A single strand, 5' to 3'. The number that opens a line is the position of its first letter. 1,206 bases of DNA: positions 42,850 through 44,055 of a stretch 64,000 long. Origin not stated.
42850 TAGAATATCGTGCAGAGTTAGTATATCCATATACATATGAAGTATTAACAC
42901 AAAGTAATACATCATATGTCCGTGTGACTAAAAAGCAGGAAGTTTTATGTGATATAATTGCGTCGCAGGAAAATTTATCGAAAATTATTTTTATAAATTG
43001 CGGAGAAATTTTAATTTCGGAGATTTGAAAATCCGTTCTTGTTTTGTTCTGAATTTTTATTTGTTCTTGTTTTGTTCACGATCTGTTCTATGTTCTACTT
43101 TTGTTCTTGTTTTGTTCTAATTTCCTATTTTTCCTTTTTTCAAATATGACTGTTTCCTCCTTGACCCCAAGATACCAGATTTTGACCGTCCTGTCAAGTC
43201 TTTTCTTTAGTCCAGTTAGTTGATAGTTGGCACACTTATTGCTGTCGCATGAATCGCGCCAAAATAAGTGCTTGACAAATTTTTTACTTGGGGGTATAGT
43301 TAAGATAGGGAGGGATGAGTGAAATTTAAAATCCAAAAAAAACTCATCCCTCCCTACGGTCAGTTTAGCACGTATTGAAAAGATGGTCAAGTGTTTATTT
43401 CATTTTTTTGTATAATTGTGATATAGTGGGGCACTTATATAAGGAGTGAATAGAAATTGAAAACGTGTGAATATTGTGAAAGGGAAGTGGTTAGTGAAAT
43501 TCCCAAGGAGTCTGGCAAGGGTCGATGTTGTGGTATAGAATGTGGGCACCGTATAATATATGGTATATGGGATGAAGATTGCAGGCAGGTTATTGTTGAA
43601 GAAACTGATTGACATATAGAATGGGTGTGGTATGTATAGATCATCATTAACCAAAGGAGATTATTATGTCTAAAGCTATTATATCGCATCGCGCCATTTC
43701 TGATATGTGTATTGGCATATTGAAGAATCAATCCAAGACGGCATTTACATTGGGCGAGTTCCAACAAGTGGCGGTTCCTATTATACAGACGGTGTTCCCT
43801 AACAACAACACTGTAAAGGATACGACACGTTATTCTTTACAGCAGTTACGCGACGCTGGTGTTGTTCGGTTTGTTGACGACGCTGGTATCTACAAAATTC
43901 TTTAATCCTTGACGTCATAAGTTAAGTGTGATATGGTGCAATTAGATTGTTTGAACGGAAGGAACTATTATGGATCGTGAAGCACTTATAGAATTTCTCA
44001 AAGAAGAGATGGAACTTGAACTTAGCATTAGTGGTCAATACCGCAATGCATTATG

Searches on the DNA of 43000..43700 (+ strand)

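Call 8: search_dna_similar(query=window:43000-43700:+, collection=phages, mode=distant, max_rows=30)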
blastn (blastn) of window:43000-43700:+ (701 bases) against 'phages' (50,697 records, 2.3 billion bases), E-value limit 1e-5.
No match.

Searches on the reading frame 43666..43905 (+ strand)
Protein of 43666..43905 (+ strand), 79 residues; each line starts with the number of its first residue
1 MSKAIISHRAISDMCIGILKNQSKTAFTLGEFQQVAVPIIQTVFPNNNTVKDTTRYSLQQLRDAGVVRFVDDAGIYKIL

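Call 47: search_protein_families(library=pfam, proteins=[window:43666-43905:+], max_evalue=1)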
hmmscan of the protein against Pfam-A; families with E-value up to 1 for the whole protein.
window:43666-43905:+ (79 aa): 2 families
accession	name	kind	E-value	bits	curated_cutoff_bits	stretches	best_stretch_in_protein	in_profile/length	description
PF17726.7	DpnI_C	-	8.1e-08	32.8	23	1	20-77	14-69/70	Dam-replacing HTH domain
PF12693.12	GspL_C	-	0.075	13.3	29.6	1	29-63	36-70/158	GspL periplasmic domain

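Call 58: find_homologous_proteins(query=window:43666-43905:+, max_evalue=0.00001)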
Query window:43666-43905:+ (79 aa): 2 proteins with E <= 0.00001 among 2 candidates.
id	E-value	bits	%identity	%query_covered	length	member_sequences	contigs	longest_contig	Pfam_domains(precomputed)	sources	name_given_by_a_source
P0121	8.4e-44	163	100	100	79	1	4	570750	PF17726.8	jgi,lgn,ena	-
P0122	3.7e-21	92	62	100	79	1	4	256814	-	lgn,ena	-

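Call 59: find_encoding_contigs(protein=P0122, flank=10000, max_places=2)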
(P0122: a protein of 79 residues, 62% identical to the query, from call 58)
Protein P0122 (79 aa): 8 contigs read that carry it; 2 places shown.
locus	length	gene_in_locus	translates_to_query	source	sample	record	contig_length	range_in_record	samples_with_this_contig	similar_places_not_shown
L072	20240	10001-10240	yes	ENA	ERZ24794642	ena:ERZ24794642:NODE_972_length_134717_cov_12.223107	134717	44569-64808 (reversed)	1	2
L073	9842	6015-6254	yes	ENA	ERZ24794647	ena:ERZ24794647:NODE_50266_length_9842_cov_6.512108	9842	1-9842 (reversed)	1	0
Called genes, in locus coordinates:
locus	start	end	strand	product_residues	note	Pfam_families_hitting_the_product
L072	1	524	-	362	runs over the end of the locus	-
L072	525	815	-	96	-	-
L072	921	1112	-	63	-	-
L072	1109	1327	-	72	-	-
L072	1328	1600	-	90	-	-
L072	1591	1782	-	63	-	-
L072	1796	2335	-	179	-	-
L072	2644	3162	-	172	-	-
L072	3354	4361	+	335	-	PF05265:DUF723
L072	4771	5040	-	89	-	-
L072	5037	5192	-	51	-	-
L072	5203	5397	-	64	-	-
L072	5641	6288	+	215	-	-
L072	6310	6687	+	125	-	-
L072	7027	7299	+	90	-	-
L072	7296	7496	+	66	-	-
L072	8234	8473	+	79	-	PF17726:DpnI_C (weak)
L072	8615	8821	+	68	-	-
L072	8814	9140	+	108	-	-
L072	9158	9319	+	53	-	-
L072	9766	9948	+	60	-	-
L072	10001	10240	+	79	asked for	-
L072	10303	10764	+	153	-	-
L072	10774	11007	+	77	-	-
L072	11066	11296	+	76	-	-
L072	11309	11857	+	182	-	PF04386:SspB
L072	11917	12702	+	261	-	-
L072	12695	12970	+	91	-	-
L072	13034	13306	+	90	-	-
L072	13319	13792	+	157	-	PF18406:DUF1281_C (faint)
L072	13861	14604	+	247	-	-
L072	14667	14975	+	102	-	-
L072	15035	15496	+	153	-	-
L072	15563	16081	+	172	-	PF13489:Methyltransf_23 (weak)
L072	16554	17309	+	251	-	-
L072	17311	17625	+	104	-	-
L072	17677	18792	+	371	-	PF23780:S-AdoMet_lyase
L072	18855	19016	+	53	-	-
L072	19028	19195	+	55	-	-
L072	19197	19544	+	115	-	-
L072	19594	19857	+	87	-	-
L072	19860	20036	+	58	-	-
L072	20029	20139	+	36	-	-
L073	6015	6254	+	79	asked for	-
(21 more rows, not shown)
